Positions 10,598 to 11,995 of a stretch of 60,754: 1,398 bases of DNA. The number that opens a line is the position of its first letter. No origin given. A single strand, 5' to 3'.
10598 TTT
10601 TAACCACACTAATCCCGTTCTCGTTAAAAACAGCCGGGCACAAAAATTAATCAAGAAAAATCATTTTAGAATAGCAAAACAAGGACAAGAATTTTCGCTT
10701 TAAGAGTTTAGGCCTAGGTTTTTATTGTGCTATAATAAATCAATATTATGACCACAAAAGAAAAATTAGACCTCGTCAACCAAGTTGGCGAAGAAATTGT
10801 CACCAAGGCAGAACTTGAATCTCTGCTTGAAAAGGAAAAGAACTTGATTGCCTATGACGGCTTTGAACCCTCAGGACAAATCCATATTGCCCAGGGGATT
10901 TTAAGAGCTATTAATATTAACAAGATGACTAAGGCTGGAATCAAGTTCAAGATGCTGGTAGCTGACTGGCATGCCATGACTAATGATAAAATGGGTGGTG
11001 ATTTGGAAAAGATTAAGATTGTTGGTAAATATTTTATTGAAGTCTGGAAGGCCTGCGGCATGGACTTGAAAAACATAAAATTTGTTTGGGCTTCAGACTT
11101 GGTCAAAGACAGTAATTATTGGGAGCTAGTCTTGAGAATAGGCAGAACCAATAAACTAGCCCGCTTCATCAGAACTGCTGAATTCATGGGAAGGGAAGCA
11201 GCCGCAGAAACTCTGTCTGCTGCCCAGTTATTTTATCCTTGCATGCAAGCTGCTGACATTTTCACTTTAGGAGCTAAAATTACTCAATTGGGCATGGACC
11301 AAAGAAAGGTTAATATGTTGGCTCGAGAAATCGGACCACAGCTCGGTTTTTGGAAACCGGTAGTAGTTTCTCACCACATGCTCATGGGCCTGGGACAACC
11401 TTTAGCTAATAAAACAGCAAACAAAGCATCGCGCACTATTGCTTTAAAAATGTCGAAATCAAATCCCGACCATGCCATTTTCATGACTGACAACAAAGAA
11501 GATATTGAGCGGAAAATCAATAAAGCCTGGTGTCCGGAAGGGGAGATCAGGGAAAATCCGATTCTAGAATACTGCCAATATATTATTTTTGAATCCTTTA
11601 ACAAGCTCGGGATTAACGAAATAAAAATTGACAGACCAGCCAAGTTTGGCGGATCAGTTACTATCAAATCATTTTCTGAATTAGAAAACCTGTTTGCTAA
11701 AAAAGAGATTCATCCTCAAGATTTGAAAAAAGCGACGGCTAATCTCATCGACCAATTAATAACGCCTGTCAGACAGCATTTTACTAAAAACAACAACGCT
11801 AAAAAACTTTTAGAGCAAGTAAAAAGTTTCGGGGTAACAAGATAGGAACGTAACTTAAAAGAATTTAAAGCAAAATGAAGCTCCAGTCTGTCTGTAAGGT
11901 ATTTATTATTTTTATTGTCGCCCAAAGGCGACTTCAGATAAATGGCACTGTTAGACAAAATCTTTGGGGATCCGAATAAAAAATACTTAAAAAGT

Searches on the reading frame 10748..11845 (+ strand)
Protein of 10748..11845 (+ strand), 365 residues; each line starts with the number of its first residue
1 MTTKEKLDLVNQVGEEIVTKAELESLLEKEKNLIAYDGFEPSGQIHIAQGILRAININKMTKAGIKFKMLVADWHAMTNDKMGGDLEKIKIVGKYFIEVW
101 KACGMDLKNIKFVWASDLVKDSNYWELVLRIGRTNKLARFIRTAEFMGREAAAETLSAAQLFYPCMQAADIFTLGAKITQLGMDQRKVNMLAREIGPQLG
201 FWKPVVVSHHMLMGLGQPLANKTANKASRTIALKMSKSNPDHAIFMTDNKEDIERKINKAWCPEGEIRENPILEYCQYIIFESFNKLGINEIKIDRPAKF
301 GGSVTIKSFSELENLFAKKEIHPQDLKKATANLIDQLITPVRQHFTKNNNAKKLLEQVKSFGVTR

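Call 62: find_encoding_contigs(protein=window:10748-11845:+, flank=10000, max_places=10)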
Protein window:10748-11845:+ (365 aa): 20 contigs read that carry it; 10 places shown.
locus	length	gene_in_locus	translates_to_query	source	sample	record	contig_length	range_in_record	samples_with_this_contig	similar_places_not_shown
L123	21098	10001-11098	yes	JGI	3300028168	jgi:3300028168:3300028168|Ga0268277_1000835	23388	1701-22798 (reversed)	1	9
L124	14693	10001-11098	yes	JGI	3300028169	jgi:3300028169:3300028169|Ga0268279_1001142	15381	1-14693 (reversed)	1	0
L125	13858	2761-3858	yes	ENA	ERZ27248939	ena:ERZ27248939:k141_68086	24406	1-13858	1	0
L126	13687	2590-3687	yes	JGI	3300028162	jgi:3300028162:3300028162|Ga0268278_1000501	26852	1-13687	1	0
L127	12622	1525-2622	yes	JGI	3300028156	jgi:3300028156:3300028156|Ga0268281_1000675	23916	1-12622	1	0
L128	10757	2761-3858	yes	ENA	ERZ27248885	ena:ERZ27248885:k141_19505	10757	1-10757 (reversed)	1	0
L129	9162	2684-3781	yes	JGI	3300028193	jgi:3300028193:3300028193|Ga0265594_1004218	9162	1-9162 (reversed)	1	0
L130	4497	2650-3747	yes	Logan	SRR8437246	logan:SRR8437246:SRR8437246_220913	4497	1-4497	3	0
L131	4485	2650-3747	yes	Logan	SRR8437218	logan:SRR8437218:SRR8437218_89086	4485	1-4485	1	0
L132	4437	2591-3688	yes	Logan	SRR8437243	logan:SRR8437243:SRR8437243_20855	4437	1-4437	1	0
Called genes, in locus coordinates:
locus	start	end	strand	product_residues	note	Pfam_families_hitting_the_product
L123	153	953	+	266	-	PF14528:LAGLIDADG_3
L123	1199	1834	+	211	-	-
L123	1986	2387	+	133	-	PF00293:NUDIX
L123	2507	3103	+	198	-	PF00702:Hydrolase, PF13419:HAD_2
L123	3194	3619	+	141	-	PF00293:NUDIX, PF14815:NUDIX_4 (weak)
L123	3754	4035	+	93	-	PF04973:NMN_transporter (weak)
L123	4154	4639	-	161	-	-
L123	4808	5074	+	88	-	-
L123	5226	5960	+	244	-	PF01135:PCMT, PF05175:MTS, PF06325:PrmA, PF13489:Methyltransf_23, PF01209:Ubie_methyltran, PF13847:Methyltransf_31, PF08241:Methyltransf_11, PF08242:Methyltransf_12, +3 more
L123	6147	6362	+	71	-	-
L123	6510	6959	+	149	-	-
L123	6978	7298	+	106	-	-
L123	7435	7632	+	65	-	-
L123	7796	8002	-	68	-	-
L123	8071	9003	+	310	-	-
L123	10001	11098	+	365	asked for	PF00579:tRNA-synt_1b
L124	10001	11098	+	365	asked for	PF00579:tRNA-synt_1b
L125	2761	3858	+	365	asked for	PF00579:tRNA-synt_1b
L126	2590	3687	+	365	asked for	PF00579:tRNA-synt_1b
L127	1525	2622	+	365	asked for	PF00579:tRNA-synt_1b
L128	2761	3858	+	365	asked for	PF00579:tRNA-synt_1b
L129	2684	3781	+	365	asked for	PF00579:tRNA-synt_1b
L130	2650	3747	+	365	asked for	PF00579:tRNA-synt_1b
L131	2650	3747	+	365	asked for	PF00579:tRNA-synt_1b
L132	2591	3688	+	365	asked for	PF00579:tRNA-synt_1b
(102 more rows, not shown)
